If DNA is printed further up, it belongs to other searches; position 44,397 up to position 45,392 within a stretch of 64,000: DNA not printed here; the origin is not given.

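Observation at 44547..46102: Two-gene nuclease cassette: GIY-YIG protein with novel N-terminal domain + predicted PD-(D/E)xK protein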

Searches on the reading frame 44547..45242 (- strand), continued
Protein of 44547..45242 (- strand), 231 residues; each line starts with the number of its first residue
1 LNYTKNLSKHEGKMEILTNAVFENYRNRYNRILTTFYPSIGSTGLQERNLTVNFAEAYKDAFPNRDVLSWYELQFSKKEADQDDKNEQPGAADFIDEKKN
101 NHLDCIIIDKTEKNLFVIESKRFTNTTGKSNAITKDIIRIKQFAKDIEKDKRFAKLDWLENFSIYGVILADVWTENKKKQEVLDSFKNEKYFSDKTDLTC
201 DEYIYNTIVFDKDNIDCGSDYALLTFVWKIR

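Call 43: search_protein_families(library=pfam, proteins=[P0162, P0216, P0206, P0194, P0297, P0305, P0300, P0284, P0264, P0243], max_evalue=1)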
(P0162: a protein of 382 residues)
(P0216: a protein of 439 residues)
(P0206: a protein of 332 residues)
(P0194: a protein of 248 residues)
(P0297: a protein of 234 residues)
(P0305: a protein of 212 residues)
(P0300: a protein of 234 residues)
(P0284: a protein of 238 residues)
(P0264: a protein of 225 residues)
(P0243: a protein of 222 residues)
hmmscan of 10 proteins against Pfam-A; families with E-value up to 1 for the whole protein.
P0162 (382 aa): 2 families
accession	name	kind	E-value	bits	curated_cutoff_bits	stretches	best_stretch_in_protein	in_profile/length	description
PF13588.12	HSDR_N_2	-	0.091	13.3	25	1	237-301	16-77/110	Type I restriction enzyme R protein N terminus (HSDR_N)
PF14584.11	DUF4446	-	0.18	12.2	27.4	0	141-206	23-85/150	Protein of unknown function (DUF4446)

P0216 (439 aa): 2 families
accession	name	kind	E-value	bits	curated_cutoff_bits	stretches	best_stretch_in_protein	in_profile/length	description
PF22397.2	NADAR-DarT1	-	3.7e-81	272.1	27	1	2-212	1-211/212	DarT1-associated NADAR antitoxin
PF12105.13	SpoU_methylas_C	-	0.092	12.9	25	1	91-126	19-52/54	SpoU, rRNA methylase, C-terminal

P0206 (332 aa): 0 families

P0194 (248 aa): 1 family
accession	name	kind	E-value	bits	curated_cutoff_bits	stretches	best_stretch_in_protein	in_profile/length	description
PF21109.2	Stonustoxin_helical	-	0.022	15.3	27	1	24-78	35-89/96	Stonustoxin helical domain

P0297 (234 aa): 4 families
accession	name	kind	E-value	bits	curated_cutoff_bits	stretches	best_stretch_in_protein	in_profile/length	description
PF10138.15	vWA-TerF-like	-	0.007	17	29.4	1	100-186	37-118/200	vWA found in TerF C terminus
PF08687.16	ASD2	-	0.076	13.1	26.4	1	124-181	117-173/289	Apx/Shroom domain ASD2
PF14323.11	GxGYxYP_C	-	0.16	12.2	27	1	105-211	121-236/242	GxGYxYP putative glycoside hydrolase C-terminal domain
PF06156.18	YabA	-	0.52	11.4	30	1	128-223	11-92/103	Initiation control protein YabA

P0305 (212 aa): 2 families
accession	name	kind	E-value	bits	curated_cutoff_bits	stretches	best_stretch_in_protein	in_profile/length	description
PF22154.2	SelB_WH2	-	0.057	14.2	26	1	105-142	12-46/62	Elongation factor SelB, second winged-helix domain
PF03439.18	Spt5-NGN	-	0.093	13.1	22.4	1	72-106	32-66/84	Early transcription elongation factor of RNA pol II, NGN section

P0300 (234 aa): 1 family
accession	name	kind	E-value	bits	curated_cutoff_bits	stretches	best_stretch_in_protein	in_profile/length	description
PF05528.17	Acc5b_avian_CoV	-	0.19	12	27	1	25-81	22-77/82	Accessory protein 5b, avian coronavirus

P0284 (238 aa): 0 families

P0264 (225 aa): 2 families
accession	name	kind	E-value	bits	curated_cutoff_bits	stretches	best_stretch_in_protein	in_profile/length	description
PF03008.20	DUF234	-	0.0086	16.9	22.5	1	4-96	15-89/100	Archaea bacterial proteins of unknown function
PF23759.1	GBD_T9SS_assoc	-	0.027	15.2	27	1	37-70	24-57/116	Galactose binding domain-like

P0243 (222 aa): 0 families

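Call 46: search_protein_families(library=pfam, alignment_id=A3, max_evalue=1)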
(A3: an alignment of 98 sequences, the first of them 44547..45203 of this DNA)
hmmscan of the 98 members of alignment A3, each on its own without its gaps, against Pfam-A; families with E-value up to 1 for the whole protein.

A. member 1, window:44547-45203:- (218 aa): 0 families

B. families by the number of members that match (of 98 scanned): 67 families (the first 25 are shown)
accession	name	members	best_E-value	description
PF08378.17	NERD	10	0.00047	Nuclease-related domain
PF08878.16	HamA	8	0.0008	HamA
PF03008.20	DUF234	4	0.0086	Archaea bacterial proteins of unknown function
PF13588.12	HSDR_N_2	4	0.014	Type I restriction enzyme R protein N terminus (HSDR_N)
PF22944.1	DGKD_4H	2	0.004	Diacylglycerol kinase delta, helical domain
PF21109.2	Stonustoxin_helical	2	0.0088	Stonustoxin helical domain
PF25312.1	Allergen_Asp_f_4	2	0.013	Allergen Asp f 4-like domain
PF03439.18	Spt5-NGN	2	0.093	Early transcription elongation factor of RNA pol II, NGN section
PF23821.1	DUF7191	1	0.0021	Family of unknown function (DUF7191)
PF25347.1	PH_PKH3_C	1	0.0042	PKH3 kinase C-terminal PH domain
PF24944.1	DUF7758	1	0.0067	Domain of unknown function (DUF7758)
PF13552.11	DUF4127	1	0.0096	Protein of unknown function (DUF4127)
PF01686.22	Adeno_Penton_B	1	0.016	Adenovirus penton base protein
PF13156.12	Mrr_cat_2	1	0.021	Restriction endonuclease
PF18032.6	FRP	1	0.022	Photoprotection regulator fluorescence recovery protein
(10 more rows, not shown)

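Call 47: search_solved_structures(query=A3, max_evalue=10, show_alignments=3)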
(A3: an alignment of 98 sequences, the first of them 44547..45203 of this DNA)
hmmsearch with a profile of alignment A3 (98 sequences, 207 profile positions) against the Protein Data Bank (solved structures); distinct sequences matched with E-value up to 10: 0.

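Call 72: search_protein_families(library=pfam, alignment_id=A4, max_evalue=0.00001)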
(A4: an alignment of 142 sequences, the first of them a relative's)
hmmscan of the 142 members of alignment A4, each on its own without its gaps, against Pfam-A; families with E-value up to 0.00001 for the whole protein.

A. member 1, L098:7409-10357:- (982 aa): 2 families
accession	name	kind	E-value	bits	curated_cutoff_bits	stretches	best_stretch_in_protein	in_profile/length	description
PF07669.17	Eco57I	-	3.6e-12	47.1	25.3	1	346-589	1-149/171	Eco57I restriction-modification methylase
PF02384.22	N6_Mtase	-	3.3e-07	30.4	20.4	0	266-367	5-99/311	N-6 DNA Methylase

B. families by the number of members that match (of 142 scanned): 128 families (the first 25 are shown)
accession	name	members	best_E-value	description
PF01381.28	HTH_3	7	1.4e-15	Helix-turn-helix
PF13560.12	HTH_31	7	1.2e-12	Helix-turn-helix domain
PF12844.13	HTH_19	5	1.4e-13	Helix-turn-helix domain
PF13280.12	WYL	4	5.9e-13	WYL domain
PF03796.21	DnaB_C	3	1.6e-23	DnaB-like helicase C terminal domain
PF25583.1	WCX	3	6.6e-11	WCX domain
PF00006.31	ATP-synt_ab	2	2.1e-79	ATP synthase alpha/beta family, nucleotide-binding domain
PF07722.19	Peptidase_C26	2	2.5e-63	Peptidase C26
PF02534.20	T4SS-DNA_transf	2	5.9e-52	Type IV secretory system Conjugative DNA transfer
PF00958.27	GMP_synt_C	2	1.7e-43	GMP synthase C terminal domain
PF01180.27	DHO_dh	2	7e-43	Dihydroorotate dehydrogenase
PF00117.34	GATase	2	6.1e-42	Glutamine amidotransferase class-I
PF19481.4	DUF6017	2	3.6e-41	Family of unknown function (DUF6017)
PF00005.33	ABC_tran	2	2.4e-34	ABC transporter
PF22919.1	ATP-synt_VA_C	2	2.9e-34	C-terminal domain of V and A type ATP synthase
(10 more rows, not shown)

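Call 73: search_protein_families(library=padloc, alignment_id=A4, max_evalue=0.00001)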
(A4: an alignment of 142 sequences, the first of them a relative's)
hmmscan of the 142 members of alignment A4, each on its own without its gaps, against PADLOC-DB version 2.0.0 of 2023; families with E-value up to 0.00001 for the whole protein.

A. member 1, L098:7409-10357:- (982 aa): 12 families
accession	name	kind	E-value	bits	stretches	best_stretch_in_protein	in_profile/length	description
PDLC03625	REase_MTase_IIG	-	9.8e-300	995.1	1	4-958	114-1086/1109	Type IIG restriction enzyme-methyltransferase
PDLC03630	REase_MTase_IIG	-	9.3e-168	558.1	1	8-971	112-1068/1100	Type IIG restriction enzyme-methyltransferase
PDLC03580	REase_II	-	7.8e-92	306.7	1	67-972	157-1075/1112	Type II restriction enzyme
PDLC02529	PglX|PglXI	-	3.4e-14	49.5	1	295-399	219-323/1189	PglX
PDLC03313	MTase_II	-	5.5e-13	46.3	1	279-362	18-106/563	Type II methyltransferase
PDLC03338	MTase_II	-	1.2e-12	45.4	1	263-373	109-221/604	Type II methyltransferase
PDLC03348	MTase_II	-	7.8e-11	39.2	1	261-374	198-316/727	Type II methyltransferase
PDLC03267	MTase_II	-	1.7e-09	35.2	1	500-578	105-175/539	Type II methyltransferase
PDLC03617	REase_MTase_IIG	-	5e-08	29.1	1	292-396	214-318/1183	Type IIG restriction enzyme-methyltransferase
PDLC03356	MTase_II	-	4.4e-07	27.1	0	258-328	85-155/545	Type II methyltransferase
PDLC03021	MTase_I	-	4.7e-07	27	1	220-367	105-247/491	Type I methyltransferase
PDLC03025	MTase_I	-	3.2e-06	24.1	1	243-367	121-241/569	Type I methyltransferase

B. families by the number of members that match (of 142 scanned): 127 families (the first 25 are shown)
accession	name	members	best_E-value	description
PDLC03947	RmrA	7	2.9e-12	-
PDLC03952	RmrA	6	2.4e-15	-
PDLC02926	HTH_VI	6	1.8e-14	-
PDLC03951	RmrA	6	1.3e-11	-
PDLC03954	RmrA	6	1.6e-11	-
PDLC03949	RmrA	5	5e-15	-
PDLC04142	capH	5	7.9e-12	capH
PDLC01652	WYL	4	6.5e-30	"CAS-I,CAS-II,CAS-III,CAS-IV,CAS-V,CAS-VI; associated_signaling"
PDLC01457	WYL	4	7.7e-19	"CAS-I,CAS-II,CAS-III,CAS-IV,CAS-V,CAS-VI; associated_signaling"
PDLC03944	RmrA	4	1e-11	-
PDLC01766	Cas3c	4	1.4e-11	-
PDLC03953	RmrA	4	5.6e-11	-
PDLC04135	mad3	3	2.1e-32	mads_3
PDLC03945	RmrA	3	2.7e-13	-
PDLC04775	PDC-M69A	3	9.9e-12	-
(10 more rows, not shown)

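Call 81: search_dna_similar(query=window:44547-45203:-, collection=plasmids, mode=protein, max_evalue=0.001, max_rows=15)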
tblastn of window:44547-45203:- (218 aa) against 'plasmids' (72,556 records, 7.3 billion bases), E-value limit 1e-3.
Records with a match: 1; places in all: 1; records where one place covers at least 80% of the query: 1.
Best place of each record, by identity: <60% 1.
By first word of the organism name: Vibrio 1.
By predicted mobility (MOB-suite, as given by PLSDB): mobilizable 1.
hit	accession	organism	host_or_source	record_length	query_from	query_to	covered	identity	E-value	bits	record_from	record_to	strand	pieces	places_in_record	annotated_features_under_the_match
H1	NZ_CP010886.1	Vibrio parahaemolyticus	Shrimps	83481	1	196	90%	26.7%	7e-9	62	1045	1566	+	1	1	hypothetical protein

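Call 82: search_dna_similar(query=window:44547-45203:-, collection=phages, mode=protein, max_evalue=0.001, max_rows=15)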
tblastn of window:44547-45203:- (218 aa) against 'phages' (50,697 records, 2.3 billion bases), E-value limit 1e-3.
No match.

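Call 84: get_annotated_region(hit=H1, flank=6000)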
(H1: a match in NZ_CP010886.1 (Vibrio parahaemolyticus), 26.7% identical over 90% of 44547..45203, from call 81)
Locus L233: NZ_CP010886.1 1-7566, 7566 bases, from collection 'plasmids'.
description: Vibrio parahaemolyticus strain CHN25 plasmid P2, complete sequence
organism: Vibrio parahaemolyticus (NCBI taxid 670)
taxonomy: Bacteria; Pseudomonadota; Gammaproteobacteria; Vibrionales; Vibrionaceae; Vibrio; Vibrio parahaemolyticus
host: -; source: Shrimps; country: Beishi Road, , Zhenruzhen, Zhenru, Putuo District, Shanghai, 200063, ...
typing (MOB-suite, as given by PLSDB): mobilizable; relaxase MOBP
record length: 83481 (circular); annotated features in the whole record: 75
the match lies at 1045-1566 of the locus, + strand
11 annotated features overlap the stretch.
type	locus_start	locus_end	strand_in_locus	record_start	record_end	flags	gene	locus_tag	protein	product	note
CDS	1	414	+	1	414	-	-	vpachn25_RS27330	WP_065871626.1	hypothetical protein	-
CDS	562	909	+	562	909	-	-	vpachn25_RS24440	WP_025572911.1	hypothetical protein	-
CDS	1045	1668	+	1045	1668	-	-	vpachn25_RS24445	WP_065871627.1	hypothetical protein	-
CDS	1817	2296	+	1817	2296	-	-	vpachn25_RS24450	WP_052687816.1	hypothetical protein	-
CDS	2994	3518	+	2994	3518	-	-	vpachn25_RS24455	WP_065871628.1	GNAT family N-acetyltransferase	-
CDS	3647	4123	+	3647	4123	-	-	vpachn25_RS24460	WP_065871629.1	GNAT family N-acetyltransferase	-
CDS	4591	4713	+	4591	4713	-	-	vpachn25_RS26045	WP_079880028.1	DUF3265 domain-containing protein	-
CDS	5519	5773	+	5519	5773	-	-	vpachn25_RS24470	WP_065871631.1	hypothetical protein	-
CDS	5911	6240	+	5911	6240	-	-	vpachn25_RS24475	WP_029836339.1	hypothetical protein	-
CDS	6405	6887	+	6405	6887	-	-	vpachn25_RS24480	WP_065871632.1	MazG-related protein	-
CDS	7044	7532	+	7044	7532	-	-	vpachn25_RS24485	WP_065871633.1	SEL1-like repeat protein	-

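Call 85: fold_search(model_id=the predicted structure, library=viral)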
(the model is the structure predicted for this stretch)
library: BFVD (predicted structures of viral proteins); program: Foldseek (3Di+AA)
matches with E <= 10: 654; with E <= 0.001: 1
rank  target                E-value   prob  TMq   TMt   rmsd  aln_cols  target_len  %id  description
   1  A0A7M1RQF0            2.2e-04  0.98  0.30  0.21  20.4       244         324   12  Exonuclease [uncultured phage cr52_1]
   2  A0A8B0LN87            3.6e-03  0.90  0.25  0.35  11.6       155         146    8  Uncharacterized protein [uncultured archaeal virus]
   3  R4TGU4                4.9e-03  0.99  0.32  0.48   6.7       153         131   15  PD-(D/E)XK nuclease [Halogranum tailed virus 1]
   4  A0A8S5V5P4            5.9e-03  0.85  0.32  0.24  13.7       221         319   12  PD-(D/E)XK nuclease superfamily protein [Myoviridae sp. ct4uh47]
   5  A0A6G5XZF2            8.0e-03  0.69  0.23  0.22  12.9       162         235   14  (no name in the UniProt tables at hand)
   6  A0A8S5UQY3            8.5e-03  0.87  0.29  0.18  19.4       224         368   10  Exodeoxyribonuclease 8 [Podoviridae sp. ctQyH19]
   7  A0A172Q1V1            1.3e-02  0.63  0.26  0.29  14.6       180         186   14  Uncharacterized protein [Escherichia phage MX01]
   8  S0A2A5                1.5e-02  0.85  0.28  0.14   9.9       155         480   14  PD-(D/E)XK nuclease superfamily protein [Cellulophaga phage phi14:2]
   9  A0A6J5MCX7            1.8e-02  0.41  0.20  0.18  11.4       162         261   14  PD-(D/E)XK nuclease superfamily [uncultured Caudovirales phage]
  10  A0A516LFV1            1.9e-02  0.85  0.24  0.17  12.3       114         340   16  (no name in the UniProt tables at hand)
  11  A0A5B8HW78            1.9e-02  0.47  0.24  0.18   9.4       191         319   12  Uncharacterized protein [Mimiviridae sp. ChoanoV1]
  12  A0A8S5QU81            2.1e-02  0.80  0.27  0.19  10.3       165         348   11  Exodeoxyribonuclease 8 [CrAss-like virus sp. ctDAq1]
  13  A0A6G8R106            2.4e-02  0.84  0.33  0.24   8.8       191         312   11  Cas4 family exonuclease [Microbacterium phage Arete]
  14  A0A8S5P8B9            2.4e-02  0.57  0.24  0.21  11.1       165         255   13  Restriction enzyme [Siphoviridae sp. ctsUY14]
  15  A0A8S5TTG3            2.9e-02  0.63  0.23  0.16   7.6       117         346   14  Uncharacterized protein [Siphoviridae sp. ct5jB2]
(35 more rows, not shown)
